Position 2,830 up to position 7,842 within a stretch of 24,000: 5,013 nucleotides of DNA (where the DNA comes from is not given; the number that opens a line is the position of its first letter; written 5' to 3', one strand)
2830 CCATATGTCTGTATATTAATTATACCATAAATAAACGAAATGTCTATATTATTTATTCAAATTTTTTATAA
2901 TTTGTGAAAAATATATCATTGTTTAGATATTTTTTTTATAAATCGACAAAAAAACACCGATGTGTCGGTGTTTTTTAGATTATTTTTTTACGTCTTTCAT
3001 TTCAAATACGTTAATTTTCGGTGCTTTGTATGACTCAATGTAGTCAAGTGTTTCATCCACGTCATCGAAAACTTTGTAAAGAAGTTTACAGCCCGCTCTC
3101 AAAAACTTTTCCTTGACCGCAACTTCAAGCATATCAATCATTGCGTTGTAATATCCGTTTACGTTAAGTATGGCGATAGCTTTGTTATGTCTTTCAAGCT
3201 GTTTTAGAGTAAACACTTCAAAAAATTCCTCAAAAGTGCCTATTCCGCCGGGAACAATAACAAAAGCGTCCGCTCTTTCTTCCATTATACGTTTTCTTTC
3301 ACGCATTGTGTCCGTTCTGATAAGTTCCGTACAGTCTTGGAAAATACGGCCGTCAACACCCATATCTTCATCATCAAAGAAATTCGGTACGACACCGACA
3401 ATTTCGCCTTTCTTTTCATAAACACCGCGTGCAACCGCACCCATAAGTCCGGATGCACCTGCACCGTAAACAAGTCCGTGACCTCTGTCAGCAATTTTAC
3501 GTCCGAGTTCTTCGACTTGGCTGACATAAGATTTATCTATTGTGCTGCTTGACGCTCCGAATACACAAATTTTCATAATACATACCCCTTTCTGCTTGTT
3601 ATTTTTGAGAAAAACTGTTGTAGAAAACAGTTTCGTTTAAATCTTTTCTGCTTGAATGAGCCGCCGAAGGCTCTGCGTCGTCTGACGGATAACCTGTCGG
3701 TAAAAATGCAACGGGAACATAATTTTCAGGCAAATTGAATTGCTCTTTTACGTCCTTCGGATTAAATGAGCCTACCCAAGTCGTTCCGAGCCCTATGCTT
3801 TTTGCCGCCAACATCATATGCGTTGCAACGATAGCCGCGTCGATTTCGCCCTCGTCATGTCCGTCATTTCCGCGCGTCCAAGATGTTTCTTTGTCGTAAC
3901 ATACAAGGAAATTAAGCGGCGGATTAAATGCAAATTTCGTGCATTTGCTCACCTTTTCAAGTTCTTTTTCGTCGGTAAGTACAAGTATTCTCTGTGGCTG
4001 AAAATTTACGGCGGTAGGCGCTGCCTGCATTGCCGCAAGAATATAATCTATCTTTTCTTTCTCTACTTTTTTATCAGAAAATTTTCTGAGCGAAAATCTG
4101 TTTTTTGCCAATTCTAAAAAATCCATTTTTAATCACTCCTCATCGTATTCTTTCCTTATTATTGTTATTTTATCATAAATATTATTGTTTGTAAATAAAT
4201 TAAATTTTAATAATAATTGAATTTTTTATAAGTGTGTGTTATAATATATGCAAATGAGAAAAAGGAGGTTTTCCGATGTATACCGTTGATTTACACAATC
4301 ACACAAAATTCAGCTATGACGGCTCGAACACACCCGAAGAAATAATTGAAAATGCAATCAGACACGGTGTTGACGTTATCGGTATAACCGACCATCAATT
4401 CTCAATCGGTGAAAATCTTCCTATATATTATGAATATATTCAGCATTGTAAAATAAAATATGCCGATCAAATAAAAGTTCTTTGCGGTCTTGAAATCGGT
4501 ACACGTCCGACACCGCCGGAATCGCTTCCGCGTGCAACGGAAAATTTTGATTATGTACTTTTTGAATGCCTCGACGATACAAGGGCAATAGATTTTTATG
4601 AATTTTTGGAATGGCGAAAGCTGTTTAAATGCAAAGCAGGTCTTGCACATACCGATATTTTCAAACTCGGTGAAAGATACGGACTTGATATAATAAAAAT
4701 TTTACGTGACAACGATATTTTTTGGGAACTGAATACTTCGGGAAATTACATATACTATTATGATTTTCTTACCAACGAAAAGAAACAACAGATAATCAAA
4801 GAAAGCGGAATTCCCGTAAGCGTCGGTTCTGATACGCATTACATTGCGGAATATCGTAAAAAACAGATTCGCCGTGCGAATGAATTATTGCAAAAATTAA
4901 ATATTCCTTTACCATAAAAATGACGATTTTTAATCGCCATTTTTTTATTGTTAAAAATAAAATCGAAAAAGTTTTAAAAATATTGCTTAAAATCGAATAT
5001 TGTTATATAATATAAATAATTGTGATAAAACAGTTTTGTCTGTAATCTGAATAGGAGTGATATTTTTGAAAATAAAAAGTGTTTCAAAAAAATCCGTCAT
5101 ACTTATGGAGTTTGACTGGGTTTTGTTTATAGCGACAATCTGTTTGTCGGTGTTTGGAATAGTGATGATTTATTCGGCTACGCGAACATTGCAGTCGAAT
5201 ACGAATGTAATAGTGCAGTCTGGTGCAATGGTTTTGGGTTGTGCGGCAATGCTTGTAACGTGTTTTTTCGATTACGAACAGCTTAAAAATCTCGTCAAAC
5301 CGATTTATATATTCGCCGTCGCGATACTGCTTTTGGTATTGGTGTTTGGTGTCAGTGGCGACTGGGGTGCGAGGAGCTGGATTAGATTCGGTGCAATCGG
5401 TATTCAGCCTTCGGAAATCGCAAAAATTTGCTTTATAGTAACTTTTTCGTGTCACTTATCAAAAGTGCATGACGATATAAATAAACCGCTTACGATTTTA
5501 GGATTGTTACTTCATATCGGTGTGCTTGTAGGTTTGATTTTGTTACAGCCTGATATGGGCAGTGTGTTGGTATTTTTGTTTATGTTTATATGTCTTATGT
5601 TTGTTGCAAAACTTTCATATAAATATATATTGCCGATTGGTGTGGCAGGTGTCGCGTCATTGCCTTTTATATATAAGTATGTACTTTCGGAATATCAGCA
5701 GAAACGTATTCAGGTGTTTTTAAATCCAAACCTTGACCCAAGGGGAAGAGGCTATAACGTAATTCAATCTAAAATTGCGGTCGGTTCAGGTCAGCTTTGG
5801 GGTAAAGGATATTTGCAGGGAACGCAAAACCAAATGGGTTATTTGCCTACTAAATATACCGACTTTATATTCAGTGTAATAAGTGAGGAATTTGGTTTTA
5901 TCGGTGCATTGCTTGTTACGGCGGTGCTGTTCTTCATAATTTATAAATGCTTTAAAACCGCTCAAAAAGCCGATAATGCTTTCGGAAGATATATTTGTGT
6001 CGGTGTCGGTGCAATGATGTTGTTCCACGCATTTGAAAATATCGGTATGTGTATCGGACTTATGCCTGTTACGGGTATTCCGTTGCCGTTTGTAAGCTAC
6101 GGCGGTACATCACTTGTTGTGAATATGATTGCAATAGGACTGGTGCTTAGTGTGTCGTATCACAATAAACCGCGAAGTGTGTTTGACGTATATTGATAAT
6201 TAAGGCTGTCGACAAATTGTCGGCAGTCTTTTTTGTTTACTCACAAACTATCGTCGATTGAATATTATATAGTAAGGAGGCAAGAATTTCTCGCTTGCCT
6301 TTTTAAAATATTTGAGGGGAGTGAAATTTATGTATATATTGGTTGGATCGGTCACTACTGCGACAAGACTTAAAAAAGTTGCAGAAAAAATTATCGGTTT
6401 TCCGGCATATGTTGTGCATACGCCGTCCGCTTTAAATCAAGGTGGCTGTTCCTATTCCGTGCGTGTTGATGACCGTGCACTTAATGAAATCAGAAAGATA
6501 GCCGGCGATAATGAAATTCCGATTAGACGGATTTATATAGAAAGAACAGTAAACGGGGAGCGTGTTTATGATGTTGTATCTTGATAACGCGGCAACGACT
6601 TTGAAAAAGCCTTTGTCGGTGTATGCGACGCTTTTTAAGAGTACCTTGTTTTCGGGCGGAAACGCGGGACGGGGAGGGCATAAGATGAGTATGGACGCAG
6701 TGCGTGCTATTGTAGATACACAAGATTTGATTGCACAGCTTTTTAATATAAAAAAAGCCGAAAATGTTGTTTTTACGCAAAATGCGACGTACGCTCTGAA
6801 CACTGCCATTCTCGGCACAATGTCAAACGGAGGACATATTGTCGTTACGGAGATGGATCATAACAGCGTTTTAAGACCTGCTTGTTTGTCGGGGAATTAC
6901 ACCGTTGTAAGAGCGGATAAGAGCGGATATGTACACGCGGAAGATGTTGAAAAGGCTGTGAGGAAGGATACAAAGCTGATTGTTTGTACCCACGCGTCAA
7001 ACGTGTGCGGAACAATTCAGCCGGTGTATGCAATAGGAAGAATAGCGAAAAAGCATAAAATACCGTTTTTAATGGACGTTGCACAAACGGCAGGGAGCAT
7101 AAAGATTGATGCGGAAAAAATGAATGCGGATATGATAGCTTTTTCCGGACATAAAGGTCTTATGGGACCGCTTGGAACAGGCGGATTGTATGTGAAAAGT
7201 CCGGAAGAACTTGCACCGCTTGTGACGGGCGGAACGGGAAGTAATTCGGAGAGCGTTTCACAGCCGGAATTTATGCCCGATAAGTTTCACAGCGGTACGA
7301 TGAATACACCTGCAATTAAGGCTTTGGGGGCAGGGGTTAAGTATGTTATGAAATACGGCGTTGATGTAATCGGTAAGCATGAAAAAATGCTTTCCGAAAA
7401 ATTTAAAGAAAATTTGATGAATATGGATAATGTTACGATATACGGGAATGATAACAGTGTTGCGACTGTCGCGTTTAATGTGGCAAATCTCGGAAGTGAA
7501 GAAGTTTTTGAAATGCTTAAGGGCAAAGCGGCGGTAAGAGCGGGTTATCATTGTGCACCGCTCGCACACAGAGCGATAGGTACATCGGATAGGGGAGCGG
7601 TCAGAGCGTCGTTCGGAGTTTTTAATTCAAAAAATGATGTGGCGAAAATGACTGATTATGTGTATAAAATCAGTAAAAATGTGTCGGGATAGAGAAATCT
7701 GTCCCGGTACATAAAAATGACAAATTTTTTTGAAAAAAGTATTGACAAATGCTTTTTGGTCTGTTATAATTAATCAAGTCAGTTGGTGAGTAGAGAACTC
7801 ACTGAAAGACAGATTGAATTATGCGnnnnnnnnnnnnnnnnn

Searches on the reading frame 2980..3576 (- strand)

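Call 39: search_protein_families(library=pfam, proteins=[window:2980-3576:-], max_evalue=0.00001)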
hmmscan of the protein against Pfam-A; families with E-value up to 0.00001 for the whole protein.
window:2980-3576:- (198 aa): 2 families
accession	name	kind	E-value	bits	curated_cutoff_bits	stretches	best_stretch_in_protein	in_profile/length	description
PF03641.19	Lysine_decarbox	-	1.7e-37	129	27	1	45-179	1-130/131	Possible lysine decarboxylase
PF18306.6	LDcluster4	-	5.1e-19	68.8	26.3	1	2-121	3-113/151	SLOG cluster4 family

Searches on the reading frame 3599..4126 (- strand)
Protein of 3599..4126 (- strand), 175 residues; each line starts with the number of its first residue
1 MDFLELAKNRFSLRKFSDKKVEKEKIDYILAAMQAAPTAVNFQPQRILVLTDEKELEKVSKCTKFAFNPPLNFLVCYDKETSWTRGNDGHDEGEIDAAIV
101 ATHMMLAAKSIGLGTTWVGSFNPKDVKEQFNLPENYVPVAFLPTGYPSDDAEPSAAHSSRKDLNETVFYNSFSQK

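Call 39: search_protein_families(library=pfam, proteins=[window:3599-4126:-], max_evalue=0.00001)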
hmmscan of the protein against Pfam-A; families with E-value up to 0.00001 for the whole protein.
window:3599-4126:- (175 aa): 2 families
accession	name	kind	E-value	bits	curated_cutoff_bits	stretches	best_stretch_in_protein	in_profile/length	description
PF00881.29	Nitroreductase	-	5e-28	98.8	23.5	2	72-146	93-167/167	Nitroreductase family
PF14512.11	TM1586_NiRdase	-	4.8e-11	43.1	27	1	4-167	3-149/215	Putative TM nitroreductase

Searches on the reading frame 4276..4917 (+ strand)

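Call 39: search_protein_families(library=pfam, proteins=[window:4276-4917:+], max_evalue=0.00001)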
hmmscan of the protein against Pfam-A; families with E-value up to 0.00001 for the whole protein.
window:4276-4917:+ (213 aa): 1 family
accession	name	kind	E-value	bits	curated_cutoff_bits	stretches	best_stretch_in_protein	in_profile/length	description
PF02811.25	PHP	-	5.7e-15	56.5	26.4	1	5-85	1-67/164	PHP domain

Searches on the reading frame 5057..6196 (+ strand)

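Call 39: search_protein_families(library=pfam, proteins=[window:5057-6196:+], max_evalue=0.00001)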
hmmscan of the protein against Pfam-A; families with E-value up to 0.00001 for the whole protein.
window:5057-6196:+ (379 aa): 1 family
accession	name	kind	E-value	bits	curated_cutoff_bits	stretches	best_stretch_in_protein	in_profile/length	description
PF01098.24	FTSW_RODA_SPOVE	-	5.6e-98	328.6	26.4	1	23-371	4-355/356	Cell cycle protein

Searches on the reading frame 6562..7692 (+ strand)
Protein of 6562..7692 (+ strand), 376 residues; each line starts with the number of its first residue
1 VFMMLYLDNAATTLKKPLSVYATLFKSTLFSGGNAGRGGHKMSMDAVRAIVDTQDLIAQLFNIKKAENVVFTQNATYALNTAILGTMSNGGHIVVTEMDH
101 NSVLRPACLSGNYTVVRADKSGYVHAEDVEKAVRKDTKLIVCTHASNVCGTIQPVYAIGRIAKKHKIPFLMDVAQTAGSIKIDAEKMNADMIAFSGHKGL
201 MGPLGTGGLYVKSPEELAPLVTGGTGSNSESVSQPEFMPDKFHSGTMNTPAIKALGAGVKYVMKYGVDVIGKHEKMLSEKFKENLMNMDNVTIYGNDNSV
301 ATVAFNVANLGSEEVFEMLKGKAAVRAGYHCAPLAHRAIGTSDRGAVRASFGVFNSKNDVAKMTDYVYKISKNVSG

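Call 39: search_protein_families(library=pfam, proteins=[window:6562-7692:+], max_evalue=0.00001)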
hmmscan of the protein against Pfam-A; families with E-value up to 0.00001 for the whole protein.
window:6562-7692:+ (376 aa): 4 families
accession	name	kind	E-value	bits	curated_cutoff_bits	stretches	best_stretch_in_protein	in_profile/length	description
PF00266.25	Aminotran_5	-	5.8e-81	272.8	21.5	1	6-362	2-370/371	Aminotransferase class-V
PF01041.23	DegT_DnrJ_EryC1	-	6.2e-11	42.6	19.8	1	61-218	34-192/360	DegT/DnrJ/EryC1/StrS aminotransferase family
PF01212.27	Beta_elim_lyase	-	1.3e-09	38.3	27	1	57-205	38-206/288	Beta-eliminating lyase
PF01053.26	Cys_Met_Meta_PP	-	2.1e-07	30.3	27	1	53-202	53-202/381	Cys/Met metabolism PLP-dependent enzyme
